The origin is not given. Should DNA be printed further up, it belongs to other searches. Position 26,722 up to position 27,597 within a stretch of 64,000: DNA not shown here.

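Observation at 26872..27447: NlpC/P60-like secreted peptidase at the upstream edge of the cluster with a non-canonical residue at the expected catalytic Cys position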

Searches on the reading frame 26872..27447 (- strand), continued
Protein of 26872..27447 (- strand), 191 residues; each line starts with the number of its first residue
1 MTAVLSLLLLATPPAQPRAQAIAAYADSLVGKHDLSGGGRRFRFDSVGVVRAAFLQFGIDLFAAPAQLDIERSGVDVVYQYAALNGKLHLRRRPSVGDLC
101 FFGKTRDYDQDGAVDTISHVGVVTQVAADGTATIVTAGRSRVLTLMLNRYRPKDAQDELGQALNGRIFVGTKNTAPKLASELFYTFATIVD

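Call 35: find_homologous_proteins(query=A3, max_evalue=1e-10)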
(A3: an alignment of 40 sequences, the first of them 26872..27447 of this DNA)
Query A3 (40 sequences) (191 aa, profile of the alignment): 358 proteins with E <= 1e-10 among 8000 candidates; the best 120 are listed.
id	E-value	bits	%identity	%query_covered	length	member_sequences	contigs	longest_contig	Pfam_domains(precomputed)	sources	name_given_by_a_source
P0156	1.2e-78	282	35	90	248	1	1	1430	PF05257.23,PF00877.26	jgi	jgi:hypothetical protein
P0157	2.2e-78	281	34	94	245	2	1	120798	PF05257.23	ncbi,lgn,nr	ncbi:MAG: CHAP domain-containing protein [Myxococcales bacterium]|nr:CHAP domain-containing protein 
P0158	4.6e-78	280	34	90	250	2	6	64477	PF05257.23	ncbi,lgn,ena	-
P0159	5.8e-78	280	37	85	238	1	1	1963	PF05257.23,PF00877.26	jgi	jgi:peptidoglycan DL-endopeptidase CwlO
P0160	7.4e-78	279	35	90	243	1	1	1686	PF05257.23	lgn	-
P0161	8.9e-78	279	37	92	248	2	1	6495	PF05257.23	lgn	-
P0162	1.2e-77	279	34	91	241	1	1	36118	PF05257.23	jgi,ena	-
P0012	2.0e-77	278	36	95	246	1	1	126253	PF05257.23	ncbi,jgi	jgi:hypothetical protein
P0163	3.3e-77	277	34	90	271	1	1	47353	PF05257.23,PF00877.26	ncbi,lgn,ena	-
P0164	3.9e-77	277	36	92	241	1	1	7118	PF05257.23,PF00877.26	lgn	-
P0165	5.5e-77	276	36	85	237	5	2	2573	PF05257.23,PF00877.26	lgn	-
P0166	6.7e-77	276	35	95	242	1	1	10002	PF05257.23,PF00877.26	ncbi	-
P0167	7.1e-77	276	37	86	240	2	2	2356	PF05257.23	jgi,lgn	jgi:hypothetical protein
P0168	7.9e-77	276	34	90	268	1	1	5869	PF05257.23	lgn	-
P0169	1.1e-76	275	32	95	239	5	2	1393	PF05257.23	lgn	-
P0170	1.1e-76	275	34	93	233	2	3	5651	PF05257.23,PF00877.26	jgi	jgi:hypothetical protein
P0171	1.2e-76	275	35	93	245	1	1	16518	PF05257.23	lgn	-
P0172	1.6e-76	275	36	86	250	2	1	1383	PF05257.23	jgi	-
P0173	1.8e-76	275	33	86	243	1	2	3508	PF05257.23,PF00877.26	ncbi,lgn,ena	-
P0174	1.9e-76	275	34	90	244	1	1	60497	PF05257.23,PF00877.26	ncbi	ncbi:MAG: CHAP domain-containing protein [Myxococcota bacterium]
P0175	2.0e-76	275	35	94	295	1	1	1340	PF05257.23,PF00877.26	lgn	-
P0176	2.1e-76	274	34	90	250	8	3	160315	PF05257.23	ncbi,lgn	-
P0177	2.2e-76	274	35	93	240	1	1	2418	PF05257.23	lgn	-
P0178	2.4e-76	274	35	93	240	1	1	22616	PF05257.23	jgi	jgi:hypothetical protein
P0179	2.6e-76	274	34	95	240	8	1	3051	PF05257.23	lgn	-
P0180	2.6e-76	274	36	94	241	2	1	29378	PF05257.23,PF00877.26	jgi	jgi:hypothetical protein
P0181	2.7e-76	274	32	95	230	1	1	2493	PF05257.23,PF00877.26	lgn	-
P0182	2.7e-76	274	32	88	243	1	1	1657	PF05257.23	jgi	jgi:hypothetical protein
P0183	2.7e-76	274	34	90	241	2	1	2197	PF05257.23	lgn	-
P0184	3.5e-76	274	34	86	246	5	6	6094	PF05257.23,PF00877.26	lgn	-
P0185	4.1e-76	274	36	91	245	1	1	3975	PF05257.23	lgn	-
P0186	4.1e-76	274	33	91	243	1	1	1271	PF05257.23,PF00877.26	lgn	-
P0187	4.3e-76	274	37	91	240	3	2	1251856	PF05257.23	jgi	jgi:peptidoglycan DL-endopeptidase CwlO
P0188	5.1e-76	273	34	90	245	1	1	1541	PF05257.23,PF00877.26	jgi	jgi:hypothetical protein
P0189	5.3e-76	273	34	86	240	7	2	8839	PF05257.23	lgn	-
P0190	6.4e-76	273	33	95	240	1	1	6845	PF05257.23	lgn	-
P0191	6.8e-76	273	33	95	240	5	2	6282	PF05257.23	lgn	-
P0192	7.1e-76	273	35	90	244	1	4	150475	PF05257.23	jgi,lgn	jgi:hypothetical protein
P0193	9.3e-76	272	32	90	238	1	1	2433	PF05257.23,PF00877.26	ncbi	-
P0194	1.0e-75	272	34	86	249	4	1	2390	PF05257.23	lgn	-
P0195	1.0e-75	272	30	88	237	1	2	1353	PF05257.23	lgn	-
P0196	1.1e-75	272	32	86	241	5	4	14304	PF05257.23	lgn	-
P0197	1.1e-75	272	33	86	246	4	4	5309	PF05257.23,PF00877.26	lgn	-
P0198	1.1e-75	272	35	93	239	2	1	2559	PF05257.23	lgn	-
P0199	1.6e-75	272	33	86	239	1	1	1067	PF05257.23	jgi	jgi:hypothetical protein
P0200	1.7e-75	272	35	90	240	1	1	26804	PF05257.23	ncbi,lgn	-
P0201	2.0e-75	271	33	91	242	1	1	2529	PF05257.23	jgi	jgi:hypothetical protein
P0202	2.5e-75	271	34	88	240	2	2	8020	PF05257.23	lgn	-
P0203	2.7e-75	271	34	91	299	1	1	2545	PF05257.23,PF00877.26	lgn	-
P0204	2.8e-75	271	36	95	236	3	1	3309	PF05257.23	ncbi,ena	-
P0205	2.8e-75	271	36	90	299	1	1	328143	PF05257.23,PF00877.26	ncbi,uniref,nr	ncbi:CHAP domain-containing protein [Hyalangium rubrum]|uniref:CHAP domain-containing protein n=1 Ta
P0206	3.1e-75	271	35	86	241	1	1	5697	PF05257.23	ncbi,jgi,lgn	-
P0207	3.2e-75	271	34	90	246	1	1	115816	PF05257.23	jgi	jgi:hypothetical protein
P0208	3.2e-75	271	34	92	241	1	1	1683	PF05257.23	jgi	jgi:peptidoglycan DL-endopeptidase CwlO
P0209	3.2e-75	271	34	93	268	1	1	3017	PF05257.23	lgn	-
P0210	3.3e-75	271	35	95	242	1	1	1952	PF05257.23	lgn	-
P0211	3.6e-75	270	34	86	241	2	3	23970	PF05257.23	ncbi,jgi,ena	jgi:hypothetical protein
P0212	3.7e-75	270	35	91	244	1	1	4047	PF05257.23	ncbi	-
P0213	3.8e-75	270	33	90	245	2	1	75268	PF05257.23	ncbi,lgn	ncbi:MAG: CHAP domain-containing protein [Myxococcota bacterium]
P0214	3.8e-75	270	33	94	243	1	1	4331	PF05257.23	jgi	jgi:hypothetical protein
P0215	3.9e-75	270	32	90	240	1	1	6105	PF05257.23,PF00877.26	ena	-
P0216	4.0e-75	270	35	88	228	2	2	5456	PF05257.23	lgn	-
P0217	4.2e-75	270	34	93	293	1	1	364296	PF05257.23,PF00877.26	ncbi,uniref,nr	ncbi:CHAP domain-containing protein [Hyalangium versicolor]|uniref:CHAP domain-containing protein n=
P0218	4.4e-75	270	32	90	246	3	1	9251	PF05257.23,PF00877.26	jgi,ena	-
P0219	4.4e-75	270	35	86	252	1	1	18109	PF05257.23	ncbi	-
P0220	4.7e-75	270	33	94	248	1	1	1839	PF05257.23,PF00877.26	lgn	-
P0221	5.2e-75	270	32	95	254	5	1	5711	PF05257.23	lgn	-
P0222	5.3e-75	270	34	94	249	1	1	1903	PF05257.23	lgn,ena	-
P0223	5.3e-75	270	33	90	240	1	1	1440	PF05257.23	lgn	-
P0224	7.3e-75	269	32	86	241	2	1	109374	PF05257.23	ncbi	-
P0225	8.7e-75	269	35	93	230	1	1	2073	PF05257.23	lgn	-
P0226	9.2e-75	269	35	91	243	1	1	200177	PF05257.23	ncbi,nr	ncbi:MAG: hypothetical protein SFW67_33970 [Myxococcaceae bacterium]|nr:hypothetical protein [Myxoco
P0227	9.6e-75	269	32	94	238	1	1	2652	PF05257.23,PF00877.26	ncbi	-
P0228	9.7e-75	269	35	90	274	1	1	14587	PF05257.23,PF00877.26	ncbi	-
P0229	1.3e-74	269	34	91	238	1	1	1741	PF05257.23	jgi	-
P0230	1.3e-74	269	32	86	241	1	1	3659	PF05257.23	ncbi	ncbi:MAG: CHAP domain-containing protein [Archangium sp.]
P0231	1.3e-74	269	36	91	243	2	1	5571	PF05257.23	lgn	-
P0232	1.5e-74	268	33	91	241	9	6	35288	PF05257.23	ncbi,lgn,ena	-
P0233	1.6e-74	268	32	93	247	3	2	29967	PF05257.23,PF00877.26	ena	-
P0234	1.6e-74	268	33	95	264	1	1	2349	PF05257.23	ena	-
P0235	1.6e-74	268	34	92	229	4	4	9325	PF05257.23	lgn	-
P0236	1.7e-74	268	34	94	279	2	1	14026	PF05257.23,PF00877.26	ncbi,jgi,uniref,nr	ncbi:CHAP domain-containing protein [Hyalangium sp.]|uniref:CHAP domain-containing protein n=1 Tax=H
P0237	1.8e-74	268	33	88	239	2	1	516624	PF05257.23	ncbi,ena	-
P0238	1.8e-74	268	36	86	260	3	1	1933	PF05257.23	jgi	jgi:peptidoglycan DL-endopeptidase CwlO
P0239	2.1e-74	268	33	94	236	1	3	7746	PF05257.23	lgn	-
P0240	2.1e-74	268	34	86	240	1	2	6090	PF05257.23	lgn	-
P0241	2.2e-74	268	34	92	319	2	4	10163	PF05257.23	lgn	-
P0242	2.4e-74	268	34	86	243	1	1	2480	PF05257.23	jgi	jgi:peptidoglycan DL-endopeptidase CwlO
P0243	2.7e-74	268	32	86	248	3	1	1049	PF05257.23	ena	-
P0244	2.9e-74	267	35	93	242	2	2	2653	PF05257.23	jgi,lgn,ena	-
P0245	3.0e-74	267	36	85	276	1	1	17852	PF05257.23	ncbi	-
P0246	3.2e-74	267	34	90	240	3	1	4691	PF05257.23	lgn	-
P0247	3.2e-74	267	34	86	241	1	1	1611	PF05257.23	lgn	-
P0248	3.2e-74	267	35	86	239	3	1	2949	PF05257.23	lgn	-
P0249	3.3e-74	267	31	94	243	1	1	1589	PF05257.23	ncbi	-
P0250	3.4e-74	267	33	95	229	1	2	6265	PF05257.23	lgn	-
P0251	3.5e-74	267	34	93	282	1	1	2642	PF05257.23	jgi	jgi:hypothetical protein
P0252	3.6e-74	267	31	93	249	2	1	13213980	PF05257.23,PF00877.26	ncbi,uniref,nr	ncbi:C40 family peptidase [Archangium violaceum]|uniref:CHAP domain-containing protein n=1 Tax=Archa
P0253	3.7e-74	267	31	91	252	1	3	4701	PF05257.23,PF00877.26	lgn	-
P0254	3.9e-74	267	34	89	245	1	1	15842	PF05257.23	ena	-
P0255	4.0e-74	267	34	93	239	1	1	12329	PF05257.23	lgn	-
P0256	4.0e-74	267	34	86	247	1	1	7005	PF05257.23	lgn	-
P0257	4.1e-74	267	34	86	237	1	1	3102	PF05257.23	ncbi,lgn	-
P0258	4.5e-74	267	32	90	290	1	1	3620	PF05257.23,PF00877.26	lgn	-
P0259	5.1e-74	267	34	86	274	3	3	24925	PF05257.23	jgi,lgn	-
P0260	5.1e-74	267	32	95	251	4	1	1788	PF05257.23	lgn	-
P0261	5.4e-74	267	35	90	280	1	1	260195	PF05257.23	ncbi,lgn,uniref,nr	ncbi:CHAP domain-containing protein [Stigmatella aurantiaca]|uniref:CHAP domain-containing protein n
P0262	5.6e-74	267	32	86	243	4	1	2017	PF05257.23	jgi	jgi:hypothetical protein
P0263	5.9e-74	267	32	92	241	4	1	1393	PF05257.23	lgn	-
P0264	6.1e-74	266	34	92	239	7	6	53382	PF05257.23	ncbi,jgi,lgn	jgi:hypothetical protein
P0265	6.3e-74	266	32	90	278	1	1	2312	PF05257.23,PF00877.26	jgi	-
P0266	6.5e-74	266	31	90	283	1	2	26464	PF05257.23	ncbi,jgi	jgi:cell wall-associated NlpC family hydrolase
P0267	7.8e-74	266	33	90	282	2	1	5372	PF05257.23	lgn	-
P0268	8.1e-74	266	33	86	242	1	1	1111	PF05257.23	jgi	jgi:peptidoglycan DL-endopeptidase CwlO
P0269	8.2e-74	266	34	93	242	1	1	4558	PF05257.23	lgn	-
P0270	9.8e-74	266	36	91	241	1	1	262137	PF05257.23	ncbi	ncbi:MAG: hypothetical protein U0228_29340 [Myxococcaceae bacterium]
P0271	1.0e-73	266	38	86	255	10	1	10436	PF05257.23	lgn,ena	-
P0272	1.1e-73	266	32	92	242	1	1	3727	PF05257.23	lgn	-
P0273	1.2e-73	265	34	93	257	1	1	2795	PF05257.23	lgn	-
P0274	1.3e-73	265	37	90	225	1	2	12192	PF05257.23,PF00877.26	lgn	-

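Call 39: search_solved_structures(query=A4, max_evalue=0.01, show_alignments=3)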
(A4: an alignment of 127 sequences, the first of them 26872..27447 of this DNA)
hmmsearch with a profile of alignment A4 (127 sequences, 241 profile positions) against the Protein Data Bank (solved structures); distinct sequences matched with E-value up to 0.01: 7.
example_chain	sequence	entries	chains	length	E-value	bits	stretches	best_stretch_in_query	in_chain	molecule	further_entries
3pvq_A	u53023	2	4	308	0.00026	23.8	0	51-103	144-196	Dipeptidyl-peptidase VI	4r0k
9ubf_A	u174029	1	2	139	0.001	21.9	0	61-164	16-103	Cell wall hydrolase Tn916-like,CTn7-Orf16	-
7cfl_A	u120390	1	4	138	0.0011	21.8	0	61-164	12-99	Putative cell wall hydrolase phosphatase-associated protein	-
3h41_A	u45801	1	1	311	0.0024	20.6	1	56-118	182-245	NLP/P60 family protein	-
3npf_A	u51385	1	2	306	0.0032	20.2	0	57-103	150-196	putative dipeptidyl-peptidase VI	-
4hpe_A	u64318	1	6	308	0.0037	20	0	57-164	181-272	Putative cell wall hydrolase Tn916-like,CTn1-Orf17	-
8er5_A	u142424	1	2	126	0.0072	19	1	60-109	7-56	NlpC/P60 domain-containing protein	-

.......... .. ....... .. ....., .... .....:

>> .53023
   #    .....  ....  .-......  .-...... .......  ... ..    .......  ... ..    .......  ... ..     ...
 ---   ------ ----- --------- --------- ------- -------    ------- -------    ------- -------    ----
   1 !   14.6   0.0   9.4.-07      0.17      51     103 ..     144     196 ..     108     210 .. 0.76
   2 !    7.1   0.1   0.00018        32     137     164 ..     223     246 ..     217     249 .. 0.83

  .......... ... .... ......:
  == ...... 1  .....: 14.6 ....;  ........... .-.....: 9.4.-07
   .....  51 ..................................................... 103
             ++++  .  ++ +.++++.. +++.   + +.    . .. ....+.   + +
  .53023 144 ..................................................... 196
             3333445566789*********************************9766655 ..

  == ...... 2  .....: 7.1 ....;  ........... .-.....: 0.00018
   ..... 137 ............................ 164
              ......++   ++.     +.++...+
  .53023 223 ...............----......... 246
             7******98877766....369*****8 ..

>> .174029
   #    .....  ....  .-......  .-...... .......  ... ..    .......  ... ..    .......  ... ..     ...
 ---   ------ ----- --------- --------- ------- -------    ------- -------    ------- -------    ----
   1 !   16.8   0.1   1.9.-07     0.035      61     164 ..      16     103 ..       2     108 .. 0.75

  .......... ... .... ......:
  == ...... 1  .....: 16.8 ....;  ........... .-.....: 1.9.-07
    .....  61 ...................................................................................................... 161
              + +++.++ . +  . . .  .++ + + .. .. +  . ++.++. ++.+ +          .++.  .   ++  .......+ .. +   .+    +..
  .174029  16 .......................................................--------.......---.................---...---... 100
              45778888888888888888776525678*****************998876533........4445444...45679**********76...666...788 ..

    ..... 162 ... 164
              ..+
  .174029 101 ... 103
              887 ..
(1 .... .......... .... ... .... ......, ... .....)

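Call 40: find_encoding_contigs(protein=P0187, flank=8000, max_places=2)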
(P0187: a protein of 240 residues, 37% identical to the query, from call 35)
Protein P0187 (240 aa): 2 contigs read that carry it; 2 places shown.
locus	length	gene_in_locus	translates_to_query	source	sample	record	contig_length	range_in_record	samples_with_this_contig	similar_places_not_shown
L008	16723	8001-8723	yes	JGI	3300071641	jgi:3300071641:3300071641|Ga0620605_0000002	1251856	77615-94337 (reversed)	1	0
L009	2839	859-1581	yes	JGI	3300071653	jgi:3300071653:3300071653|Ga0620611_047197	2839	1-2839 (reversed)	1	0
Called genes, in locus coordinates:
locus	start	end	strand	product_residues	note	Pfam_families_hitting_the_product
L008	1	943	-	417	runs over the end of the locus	PF01743:PolyA_pol, PF12627:PolyA_pol_RNAbd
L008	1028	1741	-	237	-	PF13511:DUF4124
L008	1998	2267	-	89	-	-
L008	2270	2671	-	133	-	-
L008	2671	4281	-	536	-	PF00012:HSP70, PF06723:MreB_Mbl, PF02782:FGGY_C (weak)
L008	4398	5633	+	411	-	PF07670:Gate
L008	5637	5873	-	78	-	-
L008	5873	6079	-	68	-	-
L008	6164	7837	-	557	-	PF13646:HEAT_2 (faint)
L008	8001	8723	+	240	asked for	PF05257:CHAP (weak)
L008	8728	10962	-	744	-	-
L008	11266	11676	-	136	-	PF12836:HHH_3, PF00633:HHH (faint)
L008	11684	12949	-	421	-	PF00696:AA_kinase, PF01842:ACT, PF22468:ACT_9 (weak), PF13840:ACT_7, PF22468:ACT_9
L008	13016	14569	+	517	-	PF00221:Lyase_aromatic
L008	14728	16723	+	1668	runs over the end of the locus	PF00515:TPR_1 (faint), PF07719:TPR_2 (faint), PF13176:TPR_7 (faint), PF13181:TPR_8 (faint), PF13414:TPR_11 (faint), PF13428:TPR_14 (faint), PF13432:TPR_16 (faint), PF14559:TPR_19 (weak), +5 more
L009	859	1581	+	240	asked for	PF05257:CHAP (weak)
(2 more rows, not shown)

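Call 44: predict_structure(alignment_id=A4)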
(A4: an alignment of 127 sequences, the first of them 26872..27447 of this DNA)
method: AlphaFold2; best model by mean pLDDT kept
length: 191 residues; sequences in the alignment: 127
mean_pLDDT: 90.5   pTM: 0.85
mean pLDDT of the five models: 90.5, 89.8, 89.4, 89.0, 88.4
residues with pLDDT >= 90: 141; 70-90: 28; 50-70: 22; < 50: 0
segments of 3 or more residues with pLDDT < 50: none
pLDDT, mean of each block of 10 residues (from residue 1): 60 77 98 98 98 98 85 92 96 96 78 81 98 97 98 98 92 86 96 75
secondary structure, 60 per line:
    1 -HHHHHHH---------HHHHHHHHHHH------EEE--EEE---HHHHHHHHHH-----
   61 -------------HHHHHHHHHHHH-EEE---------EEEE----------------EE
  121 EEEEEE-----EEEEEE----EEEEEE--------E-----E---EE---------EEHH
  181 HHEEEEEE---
elements in order: H2-8 H18-28 E35-37 E40-42 H46-55 H74-85 E87-89 E99-102 E119-126 E132-137 E142-147 H179-182 E183-188
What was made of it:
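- On NlpC/P60-CHAP superfamily: The helix spans 46-55 and the strands span 99-102, 119-126, 132-137 and 142-147 (call 44).
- In this fold the nucleophile caps the N-terminus of the main helix (helix 46-55 in the model, call 44), and Ser is a good N-cap.
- Tried and rejected: A 127-sequence alignment gave pLDDT 90.5 (call 44).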

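Call 46: fold_search(model_id=the predicted structure, library=pdb)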
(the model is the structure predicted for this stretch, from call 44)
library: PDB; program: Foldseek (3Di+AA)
matches with E <= 10: 384; with E <= 0.001: 0
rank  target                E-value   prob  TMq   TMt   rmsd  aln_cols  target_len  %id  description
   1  5t1q_B                9.6e-03  1.00  0.37  0.21   5.5       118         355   17  2.15 Angstrom Crystal Structure of N-acetylmuramoyl-L-alanine Amidase from Staphylococcus aureus. (released 2017-06-07)
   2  5t1q_D                1.4e-02  1.00  0.37  0.21   5.5       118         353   17  2.15 Angstrom Crystal Structure of N-acetylmuramoyl-L-alanine Amidase from Staphylococcus aureus. (released 2017-06-07)
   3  8er5_B                1.4e-02  1.00  0.33  0.49   8.3       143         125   18  Crystal Structure of NlpC/P60 domain from Clostridium innocuum NlpC/P60 domain-containing protein CI_01448. (released 2023-10-18)
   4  5t1q_C                1.5e-02  0.99  0.37  0.21   5.2       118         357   15  2.15 Angstrom Crystal Structure of N-acetylmuramoyl-L-alanine Amidase from Staphylococcus aureus. (released 2017-06-07)
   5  8v3w_H                1.6e-02  1.00  0.46  0.17   5.1       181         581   14  CryoEM Structure of Diffocin - precontracted - Baseplate - focused refinement on triplex region (released 2024-08-28)
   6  5t1q_A                1.7e-02  0.99  0.37  0.21   5.4       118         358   17  2.15 Angstrom Crystal Structure of N-acetylmuramoyl-L-alanine Amidase from Staphylococcus aureus. (released 2017-06-07)
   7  8er5_A                3.4e-02  0.98  0.32  0.47   8.2       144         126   19  Crystal Structure of NlpC/P60 domain from Clostridium innocuum NlpC/P60 domain-containing protein CI_01448. (released 2023-10-18)
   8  9a4p_A                4.8e-02  0.91  0.41  0.21   9.4       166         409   12  Integrative model of YJCM-YJCN by crosslinking MS and deep learning (released 2024-09-18)
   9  2evr                  5.4e-02  0.97  0.46  0.41   7.6       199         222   16  CRYSTAL STRUCTURE OF A PUTATIVE GAMMA-D-GLUTAMYL-L-DIAMINO ACID ENDOPEPTIDASE (NPUN_R0659) FROM NOSTOC PUNCTIFORME PCC 7 (released 2005-11-22)
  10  2lrj_MODEL_1_A        8.6e-02  0.84  0.25  0.40   5.3        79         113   19  NMR solution structure of staphyloxanthin biosynthesis protein (released 2012-04-18)
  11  2hbw                  9.6e-02  0.96  0.45  0.39   5.4       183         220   16  Crystal structure of a putative endopeptidase (ava_3396) from anabaena variabilis atcc 29413 at 1.05 A resolution (released 2006-08-08)
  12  7a0r_M                1.9e-01  0.28  0.20  0.30  16.1        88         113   11  50S Deinococcus radiodurans ribosome bounded with mycinamicin I (released 2021-08-18)
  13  6biq_B                3.0e-01  0.84  0.40  0.30   5.6       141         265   16  Structure of NlpC2 from Trichomonas vaginalis (released 2018-11-07)
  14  6z1p_At               4.8e-01  0.18  0.22  0.23  16.3       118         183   10  Structure of the mitochondrial ribosome from Tetrahymena thermophila (released 2020-06-24)
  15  4mvn_A                4.8e-01  0.14  0.17  0.17  10.5        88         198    9  Crystal structure of the staphylococcal serine protease SplA in complex with a specific phosphonate inhibitor (released 2014-01-22)
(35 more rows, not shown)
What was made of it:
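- On NlpC/P60-CHAP superfamily: Foldseek top hits are CHAP (5t1q) and NlpC/P60 (8er5, 2evr, 2hbw, 6biq) with probability 0.84-1.0, but E is about 0.01 or weaker and TM 0.33-0.46 (call 46).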

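Call 48: find_encoding_contigs(protein=P0009, flank=10000, max_places=3)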
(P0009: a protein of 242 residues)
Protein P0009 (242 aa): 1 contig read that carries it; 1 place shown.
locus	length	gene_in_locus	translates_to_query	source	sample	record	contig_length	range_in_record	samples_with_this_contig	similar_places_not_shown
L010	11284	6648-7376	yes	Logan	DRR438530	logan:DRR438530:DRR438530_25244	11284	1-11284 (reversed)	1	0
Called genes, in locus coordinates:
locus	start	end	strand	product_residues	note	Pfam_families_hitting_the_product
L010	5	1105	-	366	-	PF00933:Glyco_hydro_3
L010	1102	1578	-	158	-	PF04608:PgpA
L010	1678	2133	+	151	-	PF21893:DUF6918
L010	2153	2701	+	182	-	PF01923:Cob_adeno_trans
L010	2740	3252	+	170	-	PF07638:Sigma70_ECF (weak), PF04542:Sigma70_r2, PF08281:Sigma70_r4_2, PF04545:Sigma70_r4 (faint)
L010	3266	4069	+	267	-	-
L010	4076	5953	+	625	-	PF00656:Peptidase_C14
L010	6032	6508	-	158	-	-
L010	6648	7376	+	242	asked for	-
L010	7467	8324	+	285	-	PF15780:ASH (faint), PF22073:Cep192_D4 (faint), PF22067:Cep192_D3 (faint), PF22544:HYDIN_VesB_CFA65-like_Ig (weak)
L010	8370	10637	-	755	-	PF02092:tRNA_synt_2f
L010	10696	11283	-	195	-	?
